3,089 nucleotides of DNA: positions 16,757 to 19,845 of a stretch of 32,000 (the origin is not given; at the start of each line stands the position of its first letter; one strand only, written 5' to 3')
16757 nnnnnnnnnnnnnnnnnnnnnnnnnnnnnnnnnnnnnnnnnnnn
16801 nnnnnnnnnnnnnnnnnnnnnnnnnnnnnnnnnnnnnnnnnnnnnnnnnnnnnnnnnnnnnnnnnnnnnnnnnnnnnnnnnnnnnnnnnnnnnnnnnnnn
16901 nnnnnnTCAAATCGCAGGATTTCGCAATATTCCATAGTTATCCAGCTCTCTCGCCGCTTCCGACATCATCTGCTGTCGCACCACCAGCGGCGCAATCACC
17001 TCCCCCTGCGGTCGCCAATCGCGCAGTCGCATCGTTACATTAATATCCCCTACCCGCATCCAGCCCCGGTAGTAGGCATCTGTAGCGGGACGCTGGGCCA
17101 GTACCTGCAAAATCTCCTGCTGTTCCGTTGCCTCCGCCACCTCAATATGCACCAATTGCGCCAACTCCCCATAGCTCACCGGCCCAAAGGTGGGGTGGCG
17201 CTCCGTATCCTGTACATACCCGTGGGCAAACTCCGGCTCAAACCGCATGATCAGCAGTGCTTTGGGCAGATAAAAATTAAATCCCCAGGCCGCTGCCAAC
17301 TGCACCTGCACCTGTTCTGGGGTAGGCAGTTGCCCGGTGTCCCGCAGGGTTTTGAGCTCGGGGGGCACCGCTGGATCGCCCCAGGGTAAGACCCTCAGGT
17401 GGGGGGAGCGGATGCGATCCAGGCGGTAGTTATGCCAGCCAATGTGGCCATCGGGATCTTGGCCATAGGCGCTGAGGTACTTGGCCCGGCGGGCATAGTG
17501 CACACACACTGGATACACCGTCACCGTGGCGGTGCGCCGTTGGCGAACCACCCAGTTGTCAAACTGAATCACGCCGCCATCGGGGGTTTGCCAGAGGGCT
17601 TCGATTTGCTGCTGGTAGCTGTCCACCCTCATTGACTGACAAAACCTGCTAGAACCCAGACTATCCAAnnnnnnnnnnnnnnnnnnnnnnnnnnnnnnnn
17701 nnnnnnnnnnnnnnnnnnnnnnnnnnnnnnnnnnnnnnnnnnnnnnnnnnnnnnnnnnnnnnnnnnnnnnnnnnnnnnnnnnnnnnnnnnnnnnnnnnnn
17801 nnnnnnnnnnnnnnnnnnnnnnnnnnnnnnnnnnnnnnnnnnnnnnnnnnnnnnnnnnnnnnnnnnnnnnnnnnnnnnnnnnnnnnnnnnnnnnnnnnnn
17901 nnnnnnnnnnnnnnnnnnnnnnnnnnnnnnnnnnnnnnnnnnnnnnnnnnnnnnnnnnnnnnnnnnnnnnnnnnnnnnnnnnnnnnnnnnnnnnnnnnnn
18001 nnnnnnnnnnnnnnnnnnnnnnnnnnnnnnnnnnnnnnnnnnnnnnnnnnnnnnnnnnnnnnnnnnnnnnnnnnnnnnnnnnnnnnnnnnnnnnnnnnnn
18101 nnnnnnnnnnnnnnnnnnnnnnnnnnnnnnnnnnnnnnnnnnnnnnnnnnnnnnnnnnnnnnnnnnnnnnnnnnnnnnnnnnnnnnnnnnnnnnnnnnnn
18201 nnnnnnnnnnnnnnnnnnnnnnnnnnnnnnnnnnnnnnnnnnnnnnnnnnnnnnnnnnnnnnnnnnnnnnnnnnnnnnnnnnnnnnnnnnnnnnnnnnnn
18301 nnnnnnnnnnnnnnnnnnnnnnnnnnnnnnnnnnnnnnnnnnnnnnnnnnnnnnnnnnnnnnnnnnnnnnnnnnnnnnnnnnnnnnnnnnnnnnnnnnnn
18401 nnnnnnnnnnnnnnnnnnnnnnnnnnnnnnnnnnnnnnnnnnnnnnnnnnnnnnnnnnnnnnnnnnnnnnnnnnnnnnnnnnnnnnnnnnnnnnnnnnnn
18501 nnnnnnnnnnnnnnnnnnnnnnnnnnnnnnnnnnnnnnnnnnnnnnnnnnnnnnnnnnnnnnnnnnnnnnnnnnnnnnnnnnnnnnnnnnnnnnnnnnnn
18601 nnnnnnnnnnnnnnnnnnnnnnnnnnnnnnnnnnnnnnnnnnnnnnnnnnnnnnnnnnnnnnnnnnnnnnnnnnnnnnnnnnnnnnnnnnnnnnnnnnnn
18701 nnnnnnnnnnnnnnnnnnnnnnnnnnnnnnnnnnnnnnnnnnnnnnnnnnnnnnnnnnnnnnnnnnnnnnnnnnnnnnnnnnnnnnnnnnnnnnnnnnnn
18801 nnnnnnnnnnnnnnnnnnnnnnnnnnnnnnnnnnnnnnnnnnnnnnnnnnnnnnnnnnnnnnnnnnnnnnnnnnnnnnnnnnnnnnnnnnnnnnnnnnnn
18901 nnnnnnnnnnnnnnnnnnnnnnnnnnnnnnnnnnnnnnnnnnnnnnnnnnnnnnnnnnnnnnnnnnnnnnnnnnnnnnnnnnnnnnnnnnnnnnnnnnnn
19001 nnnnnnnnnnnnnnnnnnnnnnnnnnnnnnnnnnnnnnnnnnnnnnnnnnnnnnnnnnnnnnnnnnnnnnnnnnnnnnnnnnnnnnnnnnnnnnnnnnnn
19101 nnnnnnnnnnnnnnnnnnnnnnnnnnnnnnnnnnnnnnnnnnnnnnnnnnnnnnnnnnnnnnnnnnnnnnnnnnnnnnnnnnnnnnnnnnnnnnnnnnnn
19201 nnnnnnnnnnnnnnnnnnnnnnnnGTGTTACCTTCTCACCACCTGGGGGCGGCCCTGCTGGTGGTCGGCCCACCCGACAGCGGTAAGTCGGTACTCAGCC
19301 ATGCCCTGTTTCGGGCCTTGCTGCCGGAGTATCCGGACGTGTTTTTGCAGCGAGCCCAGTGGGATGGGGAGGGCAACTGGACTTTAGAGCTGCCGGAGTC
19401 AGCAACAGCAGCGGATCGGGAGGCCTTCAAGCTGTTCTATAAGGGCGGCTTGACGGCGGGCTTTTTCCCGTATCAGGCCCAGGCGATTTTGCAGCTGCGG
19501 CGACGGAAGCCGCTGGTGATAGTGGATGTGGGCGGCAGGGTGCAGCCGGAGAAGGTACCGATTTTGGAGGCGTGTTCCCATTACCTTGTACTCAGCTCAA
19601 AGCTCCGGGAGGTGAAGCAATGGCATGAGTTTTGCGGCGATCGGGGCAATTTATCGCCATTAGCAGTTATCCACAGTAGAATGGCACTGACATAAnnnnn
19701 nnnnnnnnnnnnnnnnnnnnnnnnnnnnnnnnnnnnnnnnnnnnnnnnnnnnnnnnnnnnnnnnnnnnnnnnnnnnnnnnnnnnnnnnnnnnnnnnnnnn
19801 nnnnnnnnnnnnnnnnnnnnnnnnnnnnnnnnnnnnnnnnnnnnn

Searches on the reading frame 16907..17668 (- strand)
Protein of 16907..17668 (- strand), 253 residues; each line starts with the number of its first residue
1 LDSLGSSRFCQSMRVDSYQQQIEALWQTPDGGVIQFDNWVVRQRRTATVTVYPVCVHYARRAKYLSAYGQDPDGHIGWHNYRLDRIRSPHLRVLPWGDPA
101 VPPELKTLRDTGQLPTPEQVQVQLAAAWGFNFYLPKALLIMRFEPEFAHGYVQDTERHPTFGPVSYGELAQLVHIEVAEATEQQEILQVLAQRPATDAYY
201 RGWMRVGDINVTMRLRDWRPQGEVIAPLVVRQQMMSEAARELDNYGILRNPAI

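Call 4: search_protein_families(library=pfam, proteins=[window:16907-17668:-], max_evalue=1)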
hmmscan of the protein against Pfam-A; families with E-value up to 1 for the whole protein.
window:16907-17668:- (253 aa): 2 families
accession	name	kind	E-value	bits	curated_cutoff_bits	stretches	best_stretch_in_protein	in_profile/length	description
PF13280.12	WYL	-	8.3e-05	23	21.8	1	35-89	17-68/70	WYL domain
PF25583.1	WCX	-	0.46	11.3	23.9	0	188-240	22-74/76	WCX domain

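Call 5: search_protein_families(library=padloc, proteins=[window:16907-17668:-], max_evalue=1)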
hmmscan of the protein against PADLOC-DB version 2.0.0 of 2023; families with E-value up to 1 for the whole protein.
window:16907-17668:- (253 aa): 4 families
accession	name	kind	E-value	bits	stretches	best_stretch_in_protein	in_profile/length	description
PDLC01484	WYL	-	6.7e-104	346.4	1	12-245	205-436/437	"CAS-I,CAS-II,CAS-III,CAS-IV,CAS-V,CAS-VI; associated_signaling"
PDLC01510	WYL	-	6.7e-104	346.4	1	12-245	205-436/437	"CAS-I,CAS-II,CAS-III,CAS-IV,CAS-V,CAS-VI; associated_signaling"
PDLC01046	WYL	-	2e-98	328.4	1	13-245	204-433/435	HTH-WYL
PDLC01652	WYL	-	8.1e-09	34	1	35-240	34-160/162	"CAS-I,CAS-II,CAS-III,CAS-IV,CAS-V,CAS-VI; associated_signaling"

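Call 6: search_protein_families(library=ncbifam, proteins=[window:16907-17668:-], max_evalue=1)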
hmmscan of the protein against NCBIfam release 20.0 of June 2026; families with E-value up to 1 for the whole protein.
window:16907-17668:- (253 aa): 1 family
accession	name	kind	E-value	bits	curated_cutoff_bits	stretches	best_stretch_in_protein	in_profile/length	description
TIGR03985.1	TIGR03985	hypoth_equivalog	1.5e-96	322.8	60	1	14-245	18-248/249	TIGR03985 family CRISPR-associated protein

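Call 61: search_dna_similar(query=window:16907-17668:-, collection=plasmids, mode=protein, max_evalue=1e-10, max_rows=10)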
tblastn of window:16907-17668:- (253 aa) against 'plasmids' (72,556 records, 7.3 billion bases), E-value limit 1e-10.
Records with a match: 18; places in all: 19; records where one place covers at least 80% of the query: 16.
Best place of each record, by identity: <60% 18.
By first word of the organism name: Synechocystis 8; Nostoc 4; Anabaena 1; Allocoleopsis 1; Sphaerospermopsis 1; Pseudanabaena 1; Gloeothece 1; Microcystis 1.
By predicted mobility (MOB-suite, as given by PLSDB): non-mobilizable 11; conjugative 6; mobilizable 1.
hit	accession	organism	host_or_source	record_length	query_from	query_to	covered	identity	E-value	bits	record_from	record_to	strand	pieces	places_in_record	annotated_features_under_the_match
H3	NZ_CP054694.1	Nostoc edaphicum CCNP1411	-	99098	15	248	92%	55.8%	2e-81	272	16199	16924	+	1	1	TIGR03985 family CRISPR-associated protein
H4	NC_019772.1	Anabaena cylindrica PCC 7122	water, most likely pond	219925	15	247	92%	38.9%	6e-48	176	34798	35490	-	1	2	TIGR03985 family CRISPR-associated protein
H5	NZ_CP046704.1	Nostoc sp. ATCC 53789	-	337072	15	242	90%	39.5%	1e-47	175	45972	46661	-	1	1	TIGR03985 family CRISPR-associated protein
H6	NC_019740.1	Allocoleopsis franciscana PCC 7113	-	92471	14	241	90%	39.5%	4e-41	157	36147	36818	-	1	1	TIGR03985 family CRISPR-associated protein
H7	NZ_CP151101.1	Nostoc sp. UHCC 0302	isolated culture,lake sediment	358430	15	245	91%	38.1%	2e-45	169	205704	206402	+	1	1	TIGR03985 family CRISPR-associated protein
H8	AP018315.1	Sphaerospermopsis kisseleviana NIES-73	-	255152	15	237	88%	38.9%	2e-38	149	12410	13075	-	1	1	hypothetical protein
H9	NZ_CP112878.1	Pseudanabaena galeata CCNP1313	-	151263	12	234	88%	38.6%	5e-39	150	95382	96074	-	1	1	TIGR03985 family CRISPR-associated protein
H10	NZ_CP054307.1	Synechocystis sp. PCC 7338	cell culture,Tidal pool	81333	21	238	86%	39.0%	4e-37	145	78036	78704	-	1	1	TIGR03985 family CRISPR-associated protein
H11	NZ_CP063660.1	Synechocystis sp. PCC 7339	cell culture,Tidal pool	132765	21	238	86%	39.0%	5e-37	145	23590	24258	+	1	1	TIGR03985 family CRISPR-associated protein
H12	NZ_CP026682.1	Nostoc sp. 'Peltigera membranacea cyanobiont' N6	Lichen thallus,Peltigera membranacea ...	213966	14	237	89%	33.8%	7e-32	130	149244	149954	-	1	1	TIGR03985 family CRISPR-associated protein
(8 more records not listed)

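Call 62: get_annotated_region(hit=H3, flank=6000)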
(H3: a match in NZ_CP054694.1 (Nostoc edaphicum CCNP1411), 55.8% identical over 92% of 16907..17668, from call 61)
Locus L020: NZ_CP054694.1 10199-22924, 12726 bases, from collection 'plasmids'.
description: Nostoc edaphicum CCNP1411 plasmid pNe_2, complete sequence
organism: Nostoc edaphicum CCNP1411 (NCBI taxid 1472755)
taxonomy: Bacteria; Cyanobacteriota; Cyanophyceae; Nostocales; Nostocaceae; Nostoc; Nostoc edaphicum; Nostoc edaphicum CCNP1411
host: -; source: -; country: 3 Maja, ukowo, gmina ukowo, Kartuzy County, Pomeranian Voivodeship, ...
typing (MOB-suite, as given by PLSDB): conjugative; relaxase MOBF; mating-pair formation MPF_T
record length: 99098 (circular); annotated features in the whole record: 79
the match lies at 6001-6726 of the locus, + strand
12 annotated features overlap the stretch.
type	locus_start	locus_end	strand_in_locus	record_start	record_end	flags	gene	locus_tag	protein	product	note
CDS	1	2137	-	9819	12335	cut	-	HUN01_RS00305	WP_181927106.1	RAMP superfamily CRISPR-associated protein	-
CDS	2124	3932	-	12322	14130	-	-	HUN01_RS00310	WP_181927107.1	hypothetical protein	-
CDS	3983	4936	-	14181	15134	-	crn3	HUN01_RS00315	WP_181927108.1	CRISPR-associated ring nuclease Crn3/Csx3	GO:0043571 - maintenance of CRISPR repeat elements [Evidence IEA]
CDS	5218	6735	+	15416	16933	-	-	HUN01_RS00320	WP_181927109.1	TIGR03985 family CRISPR-associated protein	-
CDS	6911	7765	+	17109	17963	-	-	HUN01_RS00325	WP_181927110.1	hypothetical protein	-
CDS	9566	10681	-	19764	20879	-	cas6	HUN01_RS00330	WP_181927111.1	CRISPR-associated endoribonuclease Cas6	GO:0043571 - maintenance of CRISPR repeat elements [Evidence IEA]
CDS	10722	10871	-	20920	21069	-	-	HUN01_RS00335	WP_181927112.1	hypothetical protein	-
CDS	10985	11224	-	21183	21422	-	-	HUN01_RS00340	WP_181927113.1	hypothetical protein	-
CDS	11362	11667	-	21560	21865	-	-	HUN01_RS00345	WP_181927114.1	hypothetical protein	-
CDS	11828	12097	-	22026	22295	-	-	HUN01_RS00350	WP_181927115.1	hypothetical protein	-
CDS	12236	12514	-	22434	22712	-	cas2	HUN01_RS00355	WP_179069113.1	CRISPR-associated endonuclease Cas2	GO:0043571 - maintenance of CRISPR repeat elements [Evidence IEA]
CDS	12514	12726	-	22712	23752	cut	cas1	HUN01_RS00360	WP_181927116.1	CRISPR-associated endonuclease Cas1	GO:0043571 - maintenance of CRISPR repeat elements [Evidence IEA]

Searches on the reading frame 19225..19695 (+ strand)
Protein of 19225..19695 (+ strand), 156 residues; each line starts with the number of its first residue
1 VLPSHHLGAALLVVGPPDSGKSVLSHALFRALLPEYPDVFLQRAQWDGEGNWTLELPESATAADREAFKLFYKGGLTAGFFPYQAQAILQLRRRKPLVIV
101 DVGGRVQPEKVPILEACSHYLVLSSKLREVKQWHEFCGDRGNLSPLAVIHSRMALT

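Call 4: search_protein_families(library=pfam, proteins=[window:19225-19695:+], max_evalue=1)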
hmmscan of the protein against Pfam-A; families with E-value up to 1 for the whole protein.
window:19225-19695:+ (156 aa): 6 families
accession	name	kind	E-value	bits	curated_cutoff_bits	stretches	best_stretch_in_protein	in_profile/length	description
PF13191.12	AAA_16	-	0.015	16.3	32.6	1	9-38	25-52/167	AAA ATPase domain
PF13555.12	AAA_29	-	0.029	14.6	27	1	8-36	23-50/61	P-loop containing region of AAA domain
PF13401.12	AAA_22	-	0.037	14.8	27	1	10-101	7-91/130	AAA domain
PF01580.24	FtsK_SpoIIIE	-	0.1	12.4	24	1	10-35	41-66/221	FtsK/SpoIIIE family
PF01078.27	Mg_chelatase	-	0.2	11.5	20.3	1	10-35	24-48/207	Magnesium chelatase, subunit ChlI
PF00910.28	RNA_helicase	-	0.24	12.3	21.5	1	12-36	2-26/105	RNA helicase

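Call 5: search_protein_families(library=padloc, proteins=[window:19225-19695:+], max_evalue=1)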
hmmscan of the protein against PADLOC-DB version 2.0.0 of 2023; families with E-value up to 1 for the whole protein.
window:19225-19695:+ (156 aa): 4 families
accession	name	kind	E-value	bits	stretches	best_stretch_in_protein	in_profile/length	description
PDLC01045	Csx3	-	3.2e-58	195.2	1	8-153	107-246/286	Csx3-AAA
PDLC01515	Csx3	-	4.6e-50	167.8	1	8-153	6-144/183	"CAS-I,CAS-III; associated"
PDLC01059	C3a67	-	3.1e-19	67.5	1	10-152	6-138/382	AAA-Csx3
PDLC04140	mad8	-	0.0012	16.5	1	8-38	27-57/314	mads_8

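Call 6: search_protein_families(library=ncbifam, proteins=[window:19225-19695:+], max_evalue=1)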
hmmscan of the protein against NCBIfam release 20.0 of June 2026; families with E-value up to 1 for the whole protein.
window:19225-19695:+ (156 aa): 5 families
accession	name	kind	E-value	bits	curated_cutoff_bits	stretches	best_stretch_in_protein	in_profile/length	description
TIGR02195.1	heptsyl_trn_II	equivalog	0.055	12.6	134.6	1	11-41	2-32/339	lipopolysaccharide heptosyltransferase II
TIGR02868.1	CydC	equivalog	0.066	11.8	329.05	1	7-43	360-396/530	thiol reductant ABC exporter subunit CydC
NF006038.0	PRK08181.1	subfamily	0.081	12.2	317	1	8-43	107-142/271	transposase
NF006743.0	PRK09270.1-2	equivalog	0.12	11.4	227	1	11-33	31-53/217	nucleoside/nucleotide kinase family protein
TIGR03815.1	CpaE_hom_Actino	equivalog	0.13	11.4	154.45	1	88-124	216-252/340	septum site-determining protein Ssd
